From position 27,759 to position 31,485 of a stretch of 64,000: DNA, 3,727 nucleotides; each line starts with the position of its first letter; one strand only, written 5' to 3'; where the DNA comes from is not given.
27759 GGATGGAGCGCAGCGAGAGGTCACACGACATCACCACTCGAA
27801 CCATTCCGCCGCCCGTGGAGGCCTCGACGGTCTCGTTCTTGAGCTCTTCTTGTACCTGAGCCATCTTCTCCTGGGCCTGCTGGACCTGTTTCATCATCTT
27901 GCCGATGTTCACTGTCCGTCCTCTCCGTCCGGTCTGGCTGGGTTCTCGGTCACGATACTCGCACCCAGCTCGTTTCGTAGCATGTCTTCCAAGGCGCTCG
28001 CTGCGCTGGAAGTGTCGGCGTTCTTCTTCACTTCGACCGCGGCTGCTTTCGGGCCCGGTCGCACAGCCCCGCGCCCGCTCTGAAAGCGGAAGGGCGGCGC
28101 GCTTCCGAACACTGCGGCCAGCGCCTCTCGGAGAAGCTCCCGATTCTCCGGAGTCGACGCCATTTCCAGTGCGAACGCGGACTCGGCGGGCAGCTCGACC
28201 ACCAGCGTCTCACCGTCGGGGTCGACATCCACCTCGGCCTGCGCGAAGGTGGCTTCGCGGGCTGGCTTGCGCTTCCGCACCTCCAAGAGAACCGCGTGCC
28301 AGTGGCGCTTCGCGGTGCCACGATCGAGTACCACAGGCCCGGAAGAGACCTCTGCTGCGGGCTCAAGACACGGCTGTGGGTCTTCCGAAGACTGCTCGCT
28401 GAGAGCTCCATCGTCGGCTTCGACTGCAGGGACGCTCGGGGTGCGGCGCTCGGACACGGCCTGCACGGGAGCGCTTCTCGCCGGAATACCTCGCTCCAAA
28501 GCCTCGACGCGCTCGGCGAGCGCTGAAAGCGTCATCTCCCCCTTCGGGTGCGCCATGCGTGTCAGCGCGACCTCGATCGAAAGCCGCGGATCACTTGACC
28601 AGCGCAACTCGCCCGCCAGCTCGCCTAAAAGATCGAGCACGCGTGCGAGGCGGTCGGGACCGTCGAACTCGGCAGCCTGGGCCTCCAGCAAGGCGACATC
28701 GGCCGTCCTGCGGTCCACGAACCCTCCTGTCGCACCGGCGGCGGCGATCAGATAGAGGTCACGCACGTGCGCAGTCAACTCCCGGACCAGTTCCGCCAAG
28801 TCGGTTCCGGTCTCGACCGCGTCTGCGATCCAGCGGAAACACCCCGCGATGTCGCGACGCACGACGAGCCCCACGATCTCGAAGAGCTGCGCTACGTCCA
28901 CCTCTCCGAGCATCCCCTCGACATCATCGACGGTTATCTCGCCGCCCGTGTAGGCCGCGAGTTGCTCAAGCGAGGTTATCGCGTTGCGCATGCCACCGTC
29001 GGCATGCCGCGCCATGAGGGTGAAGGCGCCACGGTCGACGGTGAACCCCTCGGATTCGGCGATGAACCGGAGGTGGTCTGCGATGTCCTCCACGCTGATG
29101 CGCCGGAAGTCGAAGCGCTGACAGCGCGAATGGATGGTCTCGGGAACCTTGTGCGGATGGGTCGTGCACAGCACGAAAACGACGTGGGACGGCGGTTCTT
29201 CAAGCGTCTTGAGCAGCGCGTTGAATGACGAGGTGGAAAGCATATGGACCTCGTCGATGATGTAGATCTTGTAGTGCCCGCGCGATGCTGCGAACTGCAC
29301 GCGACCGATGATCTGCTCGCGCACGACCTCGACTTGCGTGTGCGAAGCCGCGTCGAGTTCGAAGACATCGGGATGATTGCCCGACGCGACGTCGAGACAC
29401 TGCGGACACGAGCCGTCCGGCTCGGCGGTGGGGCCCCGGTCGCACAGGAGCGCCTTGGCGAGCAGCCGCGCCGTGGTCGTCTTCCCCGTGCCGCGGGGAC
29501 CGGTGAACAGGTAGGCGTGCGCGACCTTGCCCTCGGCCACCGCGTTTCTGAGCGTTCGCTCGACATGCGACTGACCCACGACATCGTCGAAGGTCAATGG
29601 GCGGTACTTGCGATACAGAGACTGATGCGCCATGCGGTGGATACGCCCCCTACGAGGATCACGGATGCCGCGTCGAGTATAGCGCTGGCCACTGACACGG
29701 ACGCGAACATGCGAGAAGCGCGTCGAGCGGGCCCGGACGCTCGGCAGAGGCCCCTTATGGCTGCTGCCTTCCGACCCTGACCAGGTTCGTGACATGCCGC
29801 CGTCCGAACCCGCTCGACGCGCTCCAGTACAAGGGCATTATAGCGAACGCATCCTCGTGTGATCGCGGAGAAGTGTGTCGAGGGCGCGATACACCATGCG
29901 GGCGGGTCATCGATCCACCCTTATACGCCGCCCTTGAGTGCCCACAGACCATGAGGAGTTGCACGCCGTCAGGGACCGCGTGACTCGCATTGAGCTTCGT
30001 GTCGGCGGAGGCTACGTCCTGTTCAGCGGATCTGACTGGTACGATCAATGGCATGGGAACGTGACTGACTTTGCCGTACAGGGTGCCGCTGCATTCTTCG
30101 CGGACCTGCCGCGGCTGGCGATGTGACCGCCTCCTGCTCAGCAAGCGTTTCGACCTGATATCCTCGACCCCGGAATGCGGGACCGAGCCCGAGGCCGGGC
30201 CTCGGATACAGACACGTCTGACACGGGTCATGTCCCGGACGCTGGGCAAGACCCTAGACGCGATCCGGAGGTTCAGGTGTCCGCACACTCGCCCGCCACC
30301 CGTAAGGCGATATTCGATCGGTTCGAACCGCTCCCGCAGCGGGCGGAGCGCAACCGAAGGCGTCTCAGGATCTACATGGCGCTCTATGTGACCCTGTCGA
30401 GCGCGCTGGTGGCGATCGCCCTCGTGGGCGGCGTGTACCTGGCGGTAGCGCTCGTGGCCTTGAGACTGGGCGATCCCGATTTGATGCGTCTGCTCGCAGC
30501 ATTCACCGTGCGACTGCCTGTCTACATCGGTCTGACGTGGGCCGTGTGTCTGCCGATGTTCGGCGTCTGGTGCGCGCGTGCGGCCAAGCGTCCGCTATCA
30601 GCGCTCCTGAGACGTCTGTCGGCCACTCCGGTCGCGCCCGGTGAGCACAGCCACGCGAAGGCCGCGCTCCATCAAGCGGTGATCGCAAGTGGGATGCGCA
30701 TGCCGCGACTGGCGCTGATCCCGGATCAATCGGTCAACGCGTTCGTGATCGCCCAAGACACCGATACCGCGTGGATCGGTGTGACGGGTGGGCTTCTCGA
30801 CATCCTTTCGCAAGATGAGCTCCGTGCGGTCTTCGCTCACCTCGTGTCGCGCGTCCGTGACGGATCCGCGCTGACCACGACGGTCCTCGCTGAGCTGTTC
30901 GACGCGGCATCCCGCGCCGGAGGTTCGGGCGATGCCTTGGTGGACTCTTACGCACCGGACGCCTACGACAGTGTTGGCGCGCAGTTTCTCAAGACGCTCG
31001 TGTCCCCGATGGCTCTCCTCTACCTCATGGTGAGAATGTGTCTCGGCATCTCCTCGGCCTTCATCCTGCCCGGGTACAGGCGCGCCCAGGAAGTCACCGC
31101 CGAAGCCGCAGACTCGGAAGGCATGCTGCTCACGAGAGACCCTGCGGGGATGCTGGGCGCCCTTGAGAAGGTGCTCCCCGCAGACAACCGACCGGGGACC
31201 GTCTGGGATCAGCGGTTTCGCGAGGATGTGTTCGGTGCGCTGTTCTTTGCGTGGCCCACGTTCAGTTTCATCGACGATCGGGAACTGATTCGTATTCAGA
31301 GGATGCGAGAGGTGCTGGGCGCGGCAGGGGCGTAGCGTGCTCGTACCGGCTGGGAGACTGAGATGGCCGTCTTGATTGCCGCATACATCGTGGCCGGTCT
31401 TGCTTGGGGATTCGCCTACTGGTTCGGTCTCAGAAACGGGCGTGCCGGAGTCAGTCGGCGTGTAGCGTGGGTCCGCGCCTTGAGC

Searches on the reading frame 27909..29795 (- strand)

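Call 64: search_protein_families(library=pfam, proteins=[window:27909-29795:-], max_evalue=1e-8)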
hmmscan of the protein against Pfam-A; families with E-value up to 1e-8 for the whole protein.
window:27909-29795:- (628 aa): 3 families
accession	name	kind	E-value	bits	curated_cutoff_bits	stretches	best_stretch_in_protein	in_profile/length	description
PF13177.12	DNA_pol3_delta2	-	2.4e-44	151.6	27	1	75-233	2-160/161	DNA polymerase III, delta subunit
PF12169.13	DNA_pol3_gamma3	-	1.6e-13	51.1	24.4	1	287-420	1-133/143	DNA polymerase III subunits gamma and tau domain III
PF00004.35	AAA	-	1.9e-13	51.4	21.2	1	96-229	2-124/131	ATPase family associated with various cellular activities (AAA)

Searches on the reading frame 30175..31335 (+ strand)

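Call 64: search_protein_families(library=pfam, proteins=[window:30175-31335:+], max_evalue=1e-8)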
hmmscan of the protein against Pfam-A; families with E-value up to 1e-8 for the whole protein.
window:30175-31335:+ (386 aa): 1 family
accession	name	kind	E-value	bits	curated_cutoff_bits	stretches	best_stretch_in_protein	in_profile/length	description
PF01435.24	Peptidase_M48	-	6.5e-09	36.3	20.3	0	165-333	11-164/186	Peptidase family M48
